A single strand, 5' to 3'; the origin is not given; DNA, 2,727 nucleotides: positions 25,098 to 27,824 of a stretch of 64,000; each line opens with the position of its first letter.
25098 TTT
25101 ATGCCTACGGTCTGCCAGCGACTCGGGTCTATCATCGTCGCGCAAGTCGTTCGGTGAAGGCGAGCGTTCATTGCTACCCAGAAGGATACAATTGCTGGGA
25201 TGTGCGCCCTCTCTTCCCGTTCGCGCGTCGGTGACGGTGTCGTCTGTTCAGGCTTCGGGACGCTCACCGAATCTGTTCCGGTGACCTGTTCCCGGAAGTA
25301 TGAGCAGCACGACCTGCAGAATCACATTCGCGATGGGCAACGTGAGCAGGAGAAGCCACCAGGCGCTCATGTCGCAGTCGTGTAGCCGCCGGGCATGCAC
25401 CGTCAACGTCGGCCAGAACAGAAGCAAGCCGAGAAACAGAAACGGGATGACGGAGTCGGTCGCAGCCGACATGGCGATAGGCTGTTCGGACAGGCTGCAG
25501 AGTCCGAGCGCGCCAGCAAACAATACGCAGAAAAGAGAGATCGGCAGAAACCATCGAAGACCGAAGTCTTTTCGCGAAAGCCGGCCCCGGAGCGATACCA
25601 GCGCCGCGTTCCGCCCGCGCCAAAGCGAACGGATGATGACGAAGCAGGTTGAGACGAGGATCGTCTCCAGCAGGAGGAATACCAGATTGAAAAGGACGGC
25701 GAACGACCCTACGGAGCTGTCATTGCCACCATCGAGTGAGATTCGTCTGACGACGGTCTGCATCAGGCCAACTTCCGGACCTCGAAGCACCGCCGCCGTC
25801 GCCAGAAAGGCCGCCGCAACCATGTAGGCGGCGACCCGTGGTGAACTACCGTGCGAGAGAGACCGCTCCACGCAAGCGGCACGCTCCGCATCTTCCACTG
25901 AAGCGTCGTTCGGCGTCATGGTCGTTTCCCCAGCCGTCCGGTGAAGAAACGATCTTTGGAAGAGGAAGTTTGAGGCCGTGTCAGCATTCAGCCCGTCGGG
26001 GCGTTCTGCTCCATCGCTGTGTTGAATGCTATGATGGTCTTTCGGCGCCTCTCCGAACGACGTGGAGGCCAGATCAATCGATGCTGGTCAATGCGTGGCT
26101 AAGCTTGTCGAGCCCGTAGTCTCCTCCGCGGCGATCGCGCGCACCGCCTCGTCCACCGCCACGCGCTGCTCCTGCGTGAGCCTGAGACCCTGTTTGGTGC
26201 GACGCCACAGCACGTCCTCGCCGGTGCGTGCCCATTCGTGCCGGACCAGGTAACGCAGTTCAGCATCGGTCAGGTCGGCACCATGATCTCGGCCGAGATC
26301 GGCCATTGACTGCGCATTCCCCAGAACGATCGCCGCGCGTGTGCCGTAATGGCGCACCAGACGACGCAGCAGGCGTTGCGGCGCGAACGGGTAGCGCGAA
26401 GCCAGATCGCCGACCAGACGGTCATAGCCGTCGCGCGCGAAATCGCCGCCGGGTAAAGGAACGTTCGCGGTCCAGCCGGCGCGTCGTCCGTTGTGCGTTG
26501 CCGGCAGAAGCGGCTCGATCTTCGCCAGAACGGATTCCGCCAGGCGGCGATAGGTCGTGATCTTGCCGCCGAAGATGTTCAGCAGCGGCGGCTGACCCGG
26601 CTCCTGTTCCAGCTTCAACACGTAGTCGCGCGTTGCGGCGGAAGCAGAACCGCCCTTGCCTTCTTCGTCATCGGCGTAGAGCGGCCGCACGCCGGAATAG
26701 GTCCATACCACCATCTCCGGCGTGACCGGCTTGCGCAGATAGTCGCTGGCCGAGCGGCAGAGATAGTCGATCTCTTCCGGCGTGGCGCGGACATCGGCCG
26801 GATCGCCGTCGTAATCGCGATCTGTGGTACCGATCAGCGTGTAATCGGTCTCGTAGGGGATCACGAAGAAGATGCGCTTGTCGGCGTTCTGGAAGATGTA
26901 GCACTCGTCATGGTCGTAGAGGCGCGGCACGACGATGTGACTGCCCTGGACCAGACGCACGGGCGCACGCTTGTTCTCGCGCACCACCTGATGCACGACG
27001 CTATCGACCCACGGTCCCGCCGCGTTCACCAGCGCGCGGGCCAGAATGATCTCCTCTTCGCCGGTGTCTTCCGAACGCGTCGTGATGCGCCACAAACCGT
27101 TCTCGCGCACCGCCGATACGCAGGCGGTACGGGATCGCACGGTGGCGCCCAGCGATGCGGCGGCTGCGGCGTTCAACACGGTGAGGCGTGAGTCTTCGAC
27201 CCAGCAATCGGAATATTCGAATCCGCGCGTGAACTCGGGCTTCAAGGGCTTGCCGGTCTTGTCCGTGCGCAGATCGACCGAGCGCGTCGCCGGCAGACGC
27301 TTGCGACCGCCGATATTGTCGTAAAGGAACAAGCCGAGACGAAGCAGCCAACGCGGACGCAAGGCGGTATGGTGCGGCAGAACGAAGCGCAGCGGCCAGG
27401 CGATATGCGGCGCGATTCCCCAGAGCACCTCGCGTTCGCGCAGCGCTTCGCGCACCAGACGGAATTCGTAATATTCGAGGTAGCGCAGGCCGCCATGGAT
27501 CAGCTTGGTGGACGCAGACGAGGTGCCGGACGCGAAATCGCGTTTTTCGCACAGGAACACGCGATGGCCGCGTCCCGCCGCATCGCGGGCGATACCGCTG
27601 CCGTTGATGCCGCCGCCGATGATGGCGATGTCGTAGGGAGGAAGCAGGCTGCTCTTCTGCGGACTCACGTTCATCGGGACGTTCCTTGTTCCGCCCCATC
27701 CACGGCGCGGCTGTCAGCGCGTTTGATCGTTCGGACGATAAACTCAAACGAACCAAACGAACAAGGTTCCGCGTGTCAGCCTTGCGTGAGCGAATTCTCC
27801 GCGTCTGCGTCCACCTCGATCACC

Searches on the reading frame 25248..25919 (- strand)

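Call 89: search_protein_families(library=pfam, proteins=[window:25248-25919:-], max_evalue=0.001)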
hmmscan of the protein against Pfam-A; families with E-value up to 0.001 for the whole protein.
window:25248-25919:- (223 aa): 1 family
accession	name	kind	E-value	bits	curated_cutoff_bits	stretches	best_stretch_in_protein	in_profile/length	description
PF05656.20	DUF805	-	7.1e-21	75.2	25.7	1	108-219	2-111/111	Protein of unknown function (DUF805)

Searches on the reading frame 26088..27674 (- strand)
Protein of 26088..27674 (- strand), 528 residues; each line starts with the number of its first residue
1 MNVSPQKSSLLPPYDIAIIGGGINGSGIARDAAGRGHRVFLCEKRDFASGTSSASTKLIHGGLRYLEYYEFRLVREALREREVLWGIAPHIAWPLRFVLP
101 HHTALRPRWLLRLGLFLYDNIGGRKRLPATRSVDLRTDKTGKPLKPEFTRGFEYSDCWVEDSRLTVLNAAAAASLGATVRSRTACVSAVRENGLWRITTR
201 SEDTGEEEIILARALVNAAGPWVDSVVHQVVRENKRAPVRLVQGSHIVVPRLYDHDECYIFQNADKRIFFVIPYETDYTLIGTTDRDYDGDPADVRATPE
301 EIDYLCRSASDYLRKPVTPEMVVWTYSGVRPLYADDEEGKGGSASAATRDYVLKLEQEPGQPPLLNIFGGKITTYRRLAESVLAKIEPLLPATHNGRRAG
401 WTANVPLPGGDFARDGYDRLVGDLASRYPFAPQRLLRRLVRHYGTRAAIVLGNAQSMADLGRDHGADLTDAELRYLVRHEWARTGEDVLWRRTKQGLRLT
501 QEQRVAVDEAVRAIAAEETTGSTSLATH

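Call 89: search_protein_families(library=pfam, proteins=[window:26088-27674:-], max_evalue=0.001)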
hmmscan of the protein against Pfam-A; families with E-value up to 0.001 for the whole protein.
window:26088-27674:- (528 aa): 4 families
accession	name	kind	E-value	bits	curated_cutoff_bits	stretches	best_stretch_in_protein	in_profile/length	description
PF01266.30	DAO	-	2e-61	208.9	27.9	1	15-337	1-316/353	FAD dependent oxidoreductase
PF16901.10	DAO_C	-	4.2e-17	62.6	31.4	1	402-517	3-118/126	C-terminal domain of alpha-glycerophosphate oxidase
PF13450.12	NAD_binding_8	-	8.4e-05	23.2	21.9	1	18-55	1-38/68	NAD(P)-binding Rossmann-like domain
PF12831.13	FAD_oxidored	-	0.00022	21.1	27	0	15-56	1-42/416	FAD dependent oxidoreductase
